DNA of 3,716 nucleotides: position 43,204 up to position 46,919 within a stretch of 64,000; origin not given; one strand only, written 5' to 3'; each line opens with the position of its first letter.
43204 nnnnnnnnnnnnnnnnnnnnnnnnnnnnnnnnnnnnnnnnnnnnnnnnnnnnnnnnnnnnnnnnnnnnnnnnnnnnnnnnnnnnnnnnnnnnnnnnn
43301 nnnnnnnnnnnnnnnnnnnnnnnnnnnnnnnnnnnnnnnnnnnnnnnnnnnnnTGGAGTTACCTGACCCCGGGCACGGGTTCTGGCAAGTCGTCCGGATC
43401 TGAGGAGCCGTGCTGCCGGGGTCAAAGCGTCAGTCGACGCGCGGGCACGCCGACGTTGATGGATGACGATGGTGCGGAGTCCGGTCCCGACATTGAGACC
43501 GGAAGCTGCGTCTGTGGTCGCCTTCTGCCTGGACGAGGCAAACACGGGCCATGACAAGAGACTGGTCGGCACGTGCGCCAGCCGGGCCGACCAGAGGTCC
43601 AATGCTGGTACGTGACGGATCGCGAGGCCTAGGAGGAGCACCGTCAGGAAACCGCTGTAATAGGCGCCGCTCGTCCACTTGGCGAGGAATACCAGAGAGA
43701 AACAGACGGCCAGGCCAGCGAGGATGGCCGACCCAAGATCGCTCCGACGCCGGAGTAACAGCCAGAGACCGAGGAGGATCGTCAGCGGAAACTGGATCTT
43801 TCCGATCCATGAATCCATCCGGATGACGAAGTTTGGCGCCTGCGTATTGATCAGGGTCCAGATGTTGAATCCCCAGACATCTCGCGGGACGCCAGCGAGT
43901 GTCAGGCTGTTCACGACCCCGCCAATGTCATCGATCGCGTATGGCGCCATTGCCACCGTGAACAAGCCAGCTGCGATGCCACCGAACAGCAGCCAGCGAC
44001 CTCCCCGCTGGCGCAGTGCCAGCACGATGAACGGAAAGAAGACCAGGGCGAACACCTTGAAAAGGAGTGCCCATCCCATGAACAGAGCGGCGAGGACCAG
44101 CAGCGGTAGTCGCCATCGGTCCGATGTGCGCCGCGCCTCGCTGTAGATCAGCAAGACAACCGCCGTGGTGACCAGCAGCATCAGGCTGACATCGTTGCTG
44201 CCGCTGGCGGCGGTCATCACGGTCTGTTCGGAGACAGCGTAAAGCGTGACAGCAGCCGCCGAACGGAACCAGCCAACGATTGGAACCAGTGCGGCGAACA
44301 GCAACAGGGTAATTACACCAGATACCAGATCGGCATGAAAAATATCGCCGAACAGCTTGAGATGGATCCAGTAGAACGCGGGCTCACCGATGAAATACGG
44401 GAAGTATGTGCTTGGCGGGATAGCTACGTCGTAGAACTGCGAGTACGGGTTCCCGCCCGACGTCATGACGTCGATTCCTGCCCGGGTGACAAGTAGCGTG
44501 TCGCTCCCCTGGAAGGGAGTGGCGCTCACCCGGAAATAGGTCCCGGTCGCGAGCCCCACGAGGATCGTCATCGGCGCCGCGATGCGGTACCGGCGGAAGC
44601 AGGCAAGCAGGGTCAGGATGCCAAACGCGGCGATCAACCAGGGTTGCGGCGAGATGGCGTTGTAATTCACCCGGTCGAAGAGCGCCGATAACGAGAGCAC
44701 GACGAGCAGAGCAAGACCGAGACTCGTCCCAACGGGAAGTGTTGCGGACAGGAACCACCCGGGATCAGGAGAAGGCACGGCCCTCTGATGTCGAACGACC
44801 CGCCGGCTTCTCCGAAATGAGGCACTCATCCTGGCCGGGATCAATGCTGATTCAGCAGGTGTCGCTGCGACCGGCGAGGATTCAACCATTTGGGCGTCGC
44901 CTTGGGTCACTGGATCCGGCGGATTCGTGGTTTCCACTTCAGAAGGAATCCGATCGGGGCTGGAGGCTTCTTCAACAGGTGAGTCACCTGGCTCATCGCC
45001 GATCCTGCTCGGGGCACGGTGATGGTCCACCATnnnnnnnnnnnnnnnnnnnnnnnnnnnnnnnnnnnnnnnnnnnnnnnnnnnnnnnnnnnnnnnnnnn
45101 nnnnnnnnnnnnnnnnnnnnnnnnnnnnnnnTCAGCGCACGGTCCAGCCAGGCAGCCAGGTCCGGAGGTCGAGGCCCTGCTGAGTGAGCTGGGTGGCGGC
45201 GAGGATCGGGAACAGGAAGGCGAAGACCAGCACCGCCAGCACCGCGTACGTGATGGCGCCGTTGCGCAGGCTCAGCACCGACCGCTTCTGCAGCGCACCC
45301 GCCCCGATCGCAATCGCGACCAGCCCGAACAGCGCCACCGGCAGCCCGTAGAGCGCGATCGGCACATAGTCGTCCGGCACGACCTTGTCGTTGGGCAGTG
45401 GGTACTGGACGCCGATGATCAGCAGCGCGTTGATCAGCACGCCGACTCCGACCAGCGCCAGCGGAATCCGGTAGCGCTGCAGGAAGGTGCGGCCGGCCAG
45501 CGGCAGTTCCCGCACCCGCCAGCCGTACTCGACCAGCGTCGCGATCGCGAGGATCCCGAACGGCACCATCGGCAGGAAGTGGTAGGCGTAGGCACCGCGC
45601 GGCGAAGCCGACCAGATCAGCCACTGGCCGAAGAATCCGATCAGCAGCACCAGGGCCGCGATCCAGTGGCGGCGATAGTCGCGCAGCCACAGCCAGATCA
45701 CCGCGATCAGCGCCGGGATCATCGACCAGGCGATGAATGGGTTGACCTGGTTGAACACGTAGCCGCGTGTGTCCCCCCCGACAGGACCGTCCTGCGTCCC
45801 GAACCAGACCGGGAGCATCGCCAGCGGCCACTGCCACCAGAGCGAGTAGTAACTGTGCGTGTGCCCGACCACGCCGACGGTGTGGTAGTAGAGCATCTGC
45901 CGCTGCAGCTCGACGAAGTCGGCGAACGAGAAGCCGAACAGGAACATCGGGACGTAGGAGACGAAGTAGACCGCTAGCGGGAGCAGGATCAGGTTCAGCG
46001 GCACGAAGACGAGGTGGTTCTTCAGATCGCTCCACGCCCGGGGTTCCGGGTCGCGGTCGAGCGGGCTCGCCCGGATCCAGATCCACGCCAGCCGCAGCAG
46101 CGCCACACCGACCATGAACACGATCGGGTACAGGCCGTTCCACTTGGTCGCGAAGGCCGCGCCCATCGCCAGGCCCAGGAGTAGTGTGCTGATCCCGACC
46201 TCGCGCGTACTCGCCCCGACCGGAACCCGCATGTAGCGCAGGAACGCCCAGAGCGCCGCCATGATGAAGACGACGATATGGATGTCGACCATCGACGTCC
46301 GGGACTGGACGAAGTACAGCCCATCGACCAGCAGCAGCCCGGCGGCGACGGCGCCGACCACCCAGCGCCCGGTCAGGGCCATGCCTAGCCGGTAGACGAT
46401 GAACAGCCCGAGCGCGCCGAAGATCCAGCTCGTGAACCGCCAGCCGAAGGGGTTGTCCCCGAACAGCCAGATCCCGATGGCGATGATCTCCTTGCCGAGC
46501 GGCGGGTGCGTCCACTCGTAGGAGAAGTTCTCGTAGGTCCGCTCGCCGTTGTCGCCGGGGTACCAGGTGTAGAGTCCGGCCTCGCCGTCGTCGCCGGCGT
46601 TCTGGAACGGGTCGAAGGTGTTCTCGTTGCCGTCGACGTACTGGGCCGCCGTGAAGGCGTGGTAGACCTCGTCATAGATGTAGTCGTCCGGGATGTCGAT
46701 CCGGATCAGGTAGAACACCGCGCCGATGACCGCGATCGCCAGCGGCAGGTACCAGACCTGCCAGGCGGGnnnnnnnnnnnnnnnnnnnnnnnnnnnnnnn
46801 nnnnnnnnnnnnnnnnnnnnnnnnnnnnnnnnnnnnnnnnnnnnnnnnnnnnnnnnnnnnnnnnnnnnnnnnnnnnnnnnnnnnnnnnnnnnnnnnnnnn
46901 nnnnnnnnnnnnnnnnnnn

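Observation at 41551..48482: Two adjacent >1100-aa proteins each fuse two different GT-C glycosyltransferase modules in one polypeptide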

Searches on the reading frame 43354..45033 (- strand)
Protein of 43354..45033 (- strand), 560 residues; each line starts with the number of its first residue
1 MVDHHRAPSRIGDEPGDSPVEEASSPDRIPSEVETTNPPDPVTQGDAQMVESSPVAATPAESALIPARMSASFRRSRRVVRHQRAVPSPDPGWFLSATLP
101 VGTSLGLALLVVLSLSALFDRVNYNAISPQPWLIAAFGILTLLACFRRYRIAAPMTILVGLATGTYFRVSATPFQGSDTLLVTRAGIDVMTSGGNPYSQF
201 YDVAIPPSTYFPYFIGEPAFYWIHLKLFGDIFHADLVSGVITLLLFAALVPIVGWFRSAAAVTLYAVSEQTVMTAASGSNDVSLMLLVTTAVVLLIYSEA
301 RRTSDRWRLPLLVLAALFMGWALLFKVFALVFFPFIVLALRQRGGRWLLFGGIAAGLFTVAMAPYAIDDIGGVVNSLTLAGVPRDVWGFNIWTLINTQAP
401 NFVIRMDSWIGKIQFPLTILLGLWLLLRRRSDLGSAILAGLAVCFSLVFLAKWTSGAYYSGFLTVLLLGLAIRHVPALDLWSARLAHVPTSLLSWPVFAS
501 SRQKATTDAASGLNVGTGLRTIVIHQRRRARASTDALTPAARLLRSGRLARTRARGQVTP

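Call 6: search_protein_families(library=pfam, proteins=[window:43354-45033:-], max_evalue=10)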
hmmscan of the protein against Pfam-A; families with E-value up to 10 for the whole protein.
window:43354-45033:- (560 aa): 2 families
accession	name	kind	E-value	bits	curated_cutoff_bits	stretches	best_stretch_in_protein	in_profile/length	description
PF09594.16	GT87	-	0.0013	18.9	25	1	240-363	29-145/237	Glycosyltransferase family 87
PF20619.3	DUF6804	-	5.8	7.6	27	1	320-362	50-90/91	Family of unknown function (DUF6804)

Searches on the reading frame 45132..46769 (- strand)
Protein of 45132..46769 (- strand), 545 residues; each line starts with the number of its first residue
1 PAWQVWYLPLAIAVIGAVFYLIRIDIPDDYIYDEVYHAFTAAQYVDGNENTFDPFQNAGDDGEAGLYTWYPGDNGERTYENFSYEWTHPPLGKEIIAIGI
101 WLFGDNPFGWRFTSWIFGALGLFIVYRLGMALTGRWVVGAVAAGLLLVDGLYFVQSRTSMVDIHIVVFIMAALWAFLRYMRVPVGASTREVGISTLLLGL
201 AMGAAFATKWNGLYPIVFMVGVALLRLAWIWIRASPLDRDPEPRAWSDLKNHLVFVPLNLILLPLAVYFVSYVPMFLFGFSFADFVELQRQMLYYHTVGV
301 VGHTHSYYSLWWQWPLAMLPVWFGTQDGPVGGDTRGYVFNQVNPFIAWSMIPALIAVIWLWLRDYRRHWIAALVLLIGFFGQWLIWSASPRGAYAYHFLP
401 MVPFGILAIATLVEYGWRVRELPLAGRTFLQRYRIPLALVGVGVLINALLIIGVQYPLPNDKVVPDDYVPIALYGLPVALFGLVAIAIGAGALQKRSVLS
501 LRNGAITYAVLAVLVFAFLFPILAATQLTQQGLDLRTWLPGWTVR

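Call 49: search_solved_structures(query=window:45132-46769:-, max_evalue=0.01, show_alignments=1)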
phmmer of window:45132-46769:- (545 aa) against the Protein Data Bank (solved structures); distinct sequences matched with E-value up to 0.01: 1.
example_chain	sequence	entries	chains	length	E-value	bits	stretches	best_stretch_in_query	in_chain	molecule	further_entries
6p25_A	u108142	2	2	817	5e-05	25.4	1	11-264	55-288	Dolichyl-phosphate-mannose--protein mannosyltransferase 1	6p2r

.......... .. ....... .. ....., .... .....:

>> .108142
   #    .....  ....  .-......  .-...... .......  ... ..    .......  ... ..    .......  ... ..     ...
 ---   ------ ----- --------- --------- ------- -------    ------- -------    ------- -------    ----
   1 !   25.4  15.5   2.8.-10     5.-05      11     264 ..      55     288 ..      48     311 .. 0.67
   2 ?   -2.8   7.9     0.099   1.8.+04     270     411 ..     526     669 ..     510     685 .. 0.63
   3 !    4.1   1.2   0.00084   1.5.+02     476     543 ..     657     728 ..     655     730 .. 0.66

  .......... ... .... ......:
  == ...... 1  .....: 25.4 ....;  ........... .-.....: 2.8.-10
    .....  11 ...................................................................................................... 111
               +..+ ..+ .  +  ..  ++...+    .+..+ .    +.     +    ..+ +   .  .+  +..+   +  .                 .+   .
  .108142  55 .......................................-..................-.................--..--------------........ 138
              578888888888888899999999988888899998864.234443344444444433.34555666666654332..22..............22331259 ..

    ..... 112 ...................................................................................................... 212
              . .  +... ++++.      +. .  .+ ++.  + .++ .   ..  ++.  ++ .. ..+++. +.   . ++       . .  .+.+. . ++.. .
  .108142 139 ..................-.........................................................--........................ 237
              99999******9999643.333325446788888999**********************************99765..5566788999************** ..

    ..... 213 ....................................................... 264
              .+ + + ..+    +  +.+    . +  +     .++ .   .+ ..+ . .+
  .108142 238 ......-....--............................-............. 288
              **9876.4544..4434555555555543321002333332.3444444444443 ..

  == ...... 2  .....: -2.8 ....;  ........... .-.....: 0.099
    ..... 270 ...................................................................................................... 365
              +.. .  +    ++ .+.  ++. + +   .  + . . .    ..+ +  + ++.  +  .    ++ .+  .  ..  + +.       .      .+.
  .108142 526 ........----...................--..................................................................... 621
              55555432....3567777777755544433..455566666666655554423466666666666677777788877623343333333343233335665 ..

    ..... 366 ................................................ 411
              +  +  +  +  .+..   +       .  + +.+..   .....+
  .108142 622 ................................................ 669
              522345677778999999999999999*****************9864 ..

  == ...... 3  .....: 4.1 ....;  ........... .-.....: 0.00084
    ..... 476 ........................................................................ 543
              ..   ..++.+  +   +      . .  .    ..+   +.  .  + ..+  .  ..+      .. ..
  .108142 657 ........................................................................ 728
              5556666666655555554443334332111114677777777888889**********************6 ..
